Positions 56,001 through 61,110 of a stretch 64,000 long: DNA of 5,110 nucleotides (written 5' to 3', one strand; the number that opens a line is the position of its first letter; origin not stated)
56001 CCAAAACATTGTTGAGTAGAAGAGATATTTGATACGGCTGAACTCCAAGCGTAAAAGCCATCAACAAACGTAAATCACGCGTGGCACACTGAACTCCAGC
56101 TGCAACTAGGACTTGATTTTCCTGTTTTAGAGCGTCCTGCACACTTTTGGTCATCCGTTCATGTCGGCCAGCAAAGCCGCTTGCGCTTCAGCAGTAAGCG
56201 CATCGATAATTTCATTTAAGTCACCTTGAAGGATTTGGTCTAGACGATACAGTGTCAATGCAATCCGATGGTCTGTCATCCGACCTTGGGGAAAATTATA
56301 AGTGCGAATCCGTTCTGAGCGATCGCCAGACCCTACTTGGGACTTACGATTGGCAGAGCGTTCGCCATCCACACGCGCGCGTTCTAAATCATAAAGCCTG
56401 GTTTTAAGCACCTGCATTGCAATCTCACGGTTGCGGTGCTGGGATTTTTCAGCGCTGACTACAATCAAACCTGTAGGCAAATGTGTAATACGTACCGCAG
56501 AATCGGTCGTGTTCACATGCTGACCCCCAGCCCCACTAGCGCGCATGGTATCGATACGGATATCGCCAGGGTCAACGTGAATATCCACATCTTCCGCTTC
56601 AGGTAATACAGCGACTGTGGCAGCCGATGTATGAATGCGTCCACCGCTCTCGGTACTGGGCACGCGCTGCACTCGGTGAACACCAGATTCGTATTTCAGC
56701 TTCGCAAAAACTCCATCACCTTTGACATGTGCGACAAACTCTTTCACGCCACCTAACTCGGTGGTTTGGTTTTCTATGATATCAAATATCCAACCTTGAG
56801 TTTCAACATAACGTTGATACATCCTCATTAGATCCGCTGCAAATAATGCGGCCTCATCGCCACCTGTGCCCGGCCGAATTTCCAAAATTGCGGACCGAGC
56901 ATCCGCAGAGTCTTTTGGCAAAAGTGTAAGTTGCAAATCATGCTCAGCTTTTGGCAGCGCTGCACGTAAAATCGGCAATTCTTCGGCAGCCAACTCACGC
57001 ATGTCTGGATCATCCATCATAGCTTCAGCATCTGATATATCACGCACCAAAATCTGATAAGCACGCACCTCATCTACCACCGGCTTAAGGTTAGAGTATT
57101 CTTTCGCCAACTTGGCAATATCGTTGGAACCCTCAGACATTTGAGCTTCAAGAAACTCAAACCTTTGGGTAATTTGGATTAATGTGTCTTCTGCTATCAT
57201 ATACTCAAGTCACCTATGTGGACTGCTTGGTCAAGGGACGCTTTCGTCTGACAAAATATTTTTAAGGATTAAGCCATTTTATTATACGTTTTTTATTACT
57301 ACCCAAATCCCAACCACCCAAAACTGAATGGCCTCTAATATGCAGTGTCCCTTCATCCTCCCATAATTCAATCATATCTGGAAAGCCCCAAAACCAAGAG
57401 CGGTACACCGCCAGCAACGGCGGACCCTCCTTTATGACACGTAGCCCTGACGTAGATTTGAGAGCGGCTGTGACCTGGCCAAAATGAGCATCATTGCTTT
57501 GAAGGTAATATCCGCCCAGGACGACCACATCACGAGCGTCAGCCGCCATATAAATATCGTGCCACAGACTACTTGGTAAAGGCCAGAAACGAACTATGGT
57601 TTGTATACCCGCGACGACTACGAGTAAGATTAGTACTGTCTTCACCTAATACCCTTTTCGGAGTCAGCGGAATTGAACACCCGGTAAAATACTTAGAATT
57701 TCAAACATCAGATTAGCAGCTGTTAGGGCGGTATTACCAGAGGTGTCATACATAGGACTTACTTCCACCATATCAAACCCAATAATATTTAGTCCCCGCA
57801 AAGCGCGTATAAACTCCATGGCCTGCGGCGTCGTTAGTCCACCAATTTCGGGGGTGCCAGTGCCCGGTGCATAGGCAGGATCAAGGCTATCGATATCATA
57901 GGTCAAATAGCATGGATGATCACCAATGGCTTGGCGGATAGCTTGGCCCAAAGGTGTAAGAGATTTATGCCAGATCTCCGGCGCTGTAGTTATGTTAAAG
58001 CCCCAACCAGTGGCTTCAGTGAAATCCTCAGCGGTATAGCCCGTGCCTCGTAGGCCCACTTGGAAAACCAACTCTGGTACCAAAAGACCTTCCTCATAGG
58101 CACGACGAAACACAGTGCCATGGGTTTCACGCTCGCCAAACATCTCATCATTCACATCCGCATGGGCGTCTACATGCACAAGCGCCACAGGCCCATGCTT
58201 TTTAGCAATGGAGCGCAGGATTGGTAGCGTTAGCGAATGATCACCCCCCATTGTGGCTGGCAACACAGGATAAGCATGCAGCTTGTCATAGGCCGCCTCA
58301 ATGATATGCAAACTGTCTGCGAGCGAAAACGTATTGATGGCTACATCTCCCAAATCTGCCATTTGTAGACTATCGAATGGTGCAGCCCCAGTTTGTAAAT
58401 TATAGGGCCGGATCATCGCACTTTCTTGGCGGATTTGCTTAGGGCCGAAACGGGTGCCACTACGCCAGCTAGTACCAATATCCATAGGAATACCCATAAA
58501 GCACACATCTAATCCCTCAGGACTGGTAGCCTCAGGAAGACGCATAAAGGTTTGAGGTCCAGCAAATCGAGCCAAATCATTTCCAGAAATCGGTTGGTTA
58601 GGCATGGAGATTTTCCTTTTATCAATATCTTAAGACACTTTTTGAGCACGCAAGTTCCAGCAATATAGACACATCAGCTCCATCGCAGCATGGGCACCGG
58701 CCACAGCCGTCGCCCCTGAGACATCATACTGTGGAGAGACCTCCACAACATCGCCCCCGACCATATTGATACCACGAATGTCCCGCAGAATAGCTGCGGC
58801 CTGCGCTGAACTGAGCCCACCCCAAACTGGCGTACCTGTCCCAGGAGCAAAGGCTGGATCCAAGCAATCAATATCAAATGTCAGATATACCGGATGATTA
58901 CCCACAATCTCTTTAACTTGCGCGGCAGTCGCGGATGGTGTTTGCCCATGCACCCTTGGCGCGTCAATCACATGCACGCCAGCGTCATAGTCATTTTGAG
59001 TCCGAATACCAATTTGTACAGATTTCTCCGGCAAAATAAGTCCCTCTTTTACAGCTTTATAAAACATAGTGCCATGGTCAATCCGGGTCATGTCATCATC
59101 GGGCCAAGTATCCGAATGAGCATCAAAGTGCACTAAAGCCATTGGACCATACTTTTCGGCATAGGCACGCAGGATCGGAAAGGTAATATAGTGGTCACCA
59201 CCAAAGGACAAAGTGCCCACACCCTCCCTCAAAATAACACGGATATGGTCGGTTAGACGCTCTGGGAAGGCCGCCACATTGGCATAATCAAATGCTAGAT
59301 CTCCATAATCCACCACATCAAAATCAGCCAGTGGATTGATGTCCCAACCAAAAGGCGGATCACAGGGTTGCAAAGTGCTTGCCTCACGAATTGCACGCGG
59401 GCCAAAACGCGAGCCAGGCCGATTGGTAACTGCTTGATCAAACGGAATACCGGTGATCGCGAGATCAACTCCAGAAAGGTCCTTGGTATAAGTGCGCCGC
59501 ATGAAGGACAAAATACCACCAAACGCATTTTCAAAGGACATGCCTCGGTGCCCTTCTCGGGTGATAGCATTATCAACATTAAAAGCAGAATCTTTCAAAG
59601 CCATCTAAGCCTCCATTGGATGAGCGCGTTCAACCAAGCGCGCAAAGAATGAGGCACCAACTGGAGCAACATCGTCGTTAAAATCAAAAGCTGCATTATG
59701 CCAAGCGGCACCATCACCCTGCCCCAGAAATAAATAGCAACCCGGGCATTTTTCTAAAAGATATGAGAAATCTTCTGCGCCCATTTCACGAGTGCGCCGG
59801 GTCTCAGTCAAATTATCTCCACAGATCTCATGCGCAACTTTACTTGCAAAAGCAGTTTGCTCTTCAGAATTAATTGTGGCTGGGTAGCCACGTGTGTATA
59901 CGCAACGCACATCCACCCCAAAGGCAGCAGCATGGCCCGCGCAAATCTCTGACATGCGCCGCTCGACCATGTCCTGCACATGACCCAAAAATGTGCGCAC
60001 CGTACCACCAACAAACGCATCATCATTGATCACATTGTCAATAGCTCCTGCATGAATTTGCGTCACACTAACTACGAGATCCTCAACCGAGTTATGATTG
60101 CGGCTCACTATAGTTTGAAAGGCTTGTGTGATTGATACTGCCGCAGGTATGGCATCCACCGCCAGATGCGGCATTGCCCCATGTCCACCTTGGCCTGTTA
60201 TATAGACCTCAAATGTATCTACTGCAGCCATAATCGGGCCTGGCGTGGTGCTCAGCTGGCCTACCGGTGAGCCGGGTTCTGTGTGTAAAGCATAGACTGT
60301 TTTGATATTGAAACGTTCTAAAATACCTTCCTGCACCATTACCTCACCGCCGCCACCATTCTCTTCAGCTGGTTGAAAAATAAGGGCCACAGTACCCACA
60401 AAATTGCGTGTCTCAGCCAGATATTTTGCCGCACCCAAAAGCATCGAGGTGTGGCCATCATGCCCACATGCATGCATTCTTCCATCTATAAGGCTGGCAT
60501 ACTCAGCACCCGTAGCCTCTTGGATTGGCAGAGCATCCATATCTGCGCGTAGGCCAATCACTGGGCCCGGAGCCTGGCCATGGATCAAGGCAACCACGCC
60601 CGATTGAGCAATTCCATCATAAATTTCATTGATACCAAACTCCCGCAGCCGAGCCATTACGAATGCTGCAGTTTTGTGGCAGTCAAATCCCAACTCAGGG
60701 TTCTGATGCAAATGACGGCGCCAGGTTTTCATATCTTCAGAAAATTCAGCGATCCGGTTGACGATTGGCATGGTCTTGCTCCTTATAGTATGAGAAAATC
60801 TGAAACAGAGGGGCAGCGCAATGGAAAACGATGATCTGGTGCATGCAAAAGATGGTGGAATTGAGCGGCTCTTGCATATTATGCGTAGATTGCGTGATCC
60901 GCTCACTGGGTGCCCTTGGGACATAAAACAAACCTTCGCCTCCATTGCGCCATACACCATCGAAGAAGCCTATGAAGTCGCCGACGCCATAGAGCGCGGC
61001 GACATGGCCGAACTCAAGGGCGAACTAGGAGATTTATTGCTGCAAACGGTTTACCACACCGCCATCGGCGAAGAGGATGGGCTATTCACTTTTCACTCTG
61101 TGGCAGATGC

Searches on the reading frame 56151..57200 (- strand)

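Call 65: search_protein_families(library=pfam, proteins=[window:56151-57200:-], max_evalue=0.000001)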
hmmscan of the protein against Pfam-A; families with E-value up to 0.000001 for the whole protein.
window:56151-57200:- (349 aa): 2 families
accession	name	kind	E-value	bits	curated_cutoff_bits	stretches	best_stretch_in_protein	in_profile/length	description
PF03462.23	PCRF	-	2.2e-66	223.8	24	1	12-196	3-194/194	PCRF domain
PF00472.26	RF-1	-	1.9e-40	137.8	35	1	204-312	2-116/116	RF-1 domain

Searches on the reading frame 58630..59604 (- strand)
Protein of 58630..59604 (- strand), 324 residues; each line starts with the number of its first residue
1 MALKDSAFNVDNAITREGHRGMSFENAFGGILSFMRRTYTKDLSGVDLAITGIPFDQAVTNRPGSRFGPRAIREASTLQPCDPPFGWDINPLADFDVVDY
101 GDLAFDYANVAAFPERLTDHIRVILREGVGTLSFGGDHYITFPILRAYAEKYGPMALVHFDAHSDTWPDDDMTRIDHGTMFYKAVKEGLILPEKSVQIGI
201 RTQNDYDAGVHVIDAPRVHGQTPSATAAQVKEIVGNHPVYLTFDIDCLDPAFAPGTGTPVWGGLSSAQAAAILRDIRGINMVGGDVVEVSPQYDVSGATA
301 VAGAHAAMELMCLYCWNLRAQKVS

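Call 65: search_protein_families(library=pfam, proteins=[window:58630-59604:-], max_evalue=0.000001)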
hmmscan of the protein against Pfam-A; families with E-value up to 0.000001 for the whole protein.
window:58630-59604:- (324 aa): 1 family
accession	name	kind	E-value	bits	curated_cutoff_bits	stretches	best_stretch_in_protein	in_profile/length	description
PF00491.26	Arginase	-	1.2e-86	291.1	22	1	47-311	2-279/280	Arginase family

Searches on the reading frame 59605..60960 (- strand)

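Call 65: search_protein_families(library=pfam, proteins=[window:59605-60960:-], max_evalue=0.000001)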
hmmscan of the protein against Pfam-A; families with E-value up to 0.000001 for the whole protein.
window:59605-60960:- (451 aa): 2 families
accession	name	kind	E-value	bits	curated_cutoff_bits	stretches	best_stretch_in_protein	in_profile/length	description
PF01546.33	Peptidase_M20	-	3.1e-44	151.8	24.6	1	137-444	2-205/206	Peptidase family M20/M25/M40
PF07687.19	M20_dimer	-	6.6e-09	36.1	21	1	249-344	8-103/107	Peptidase dimerisation domain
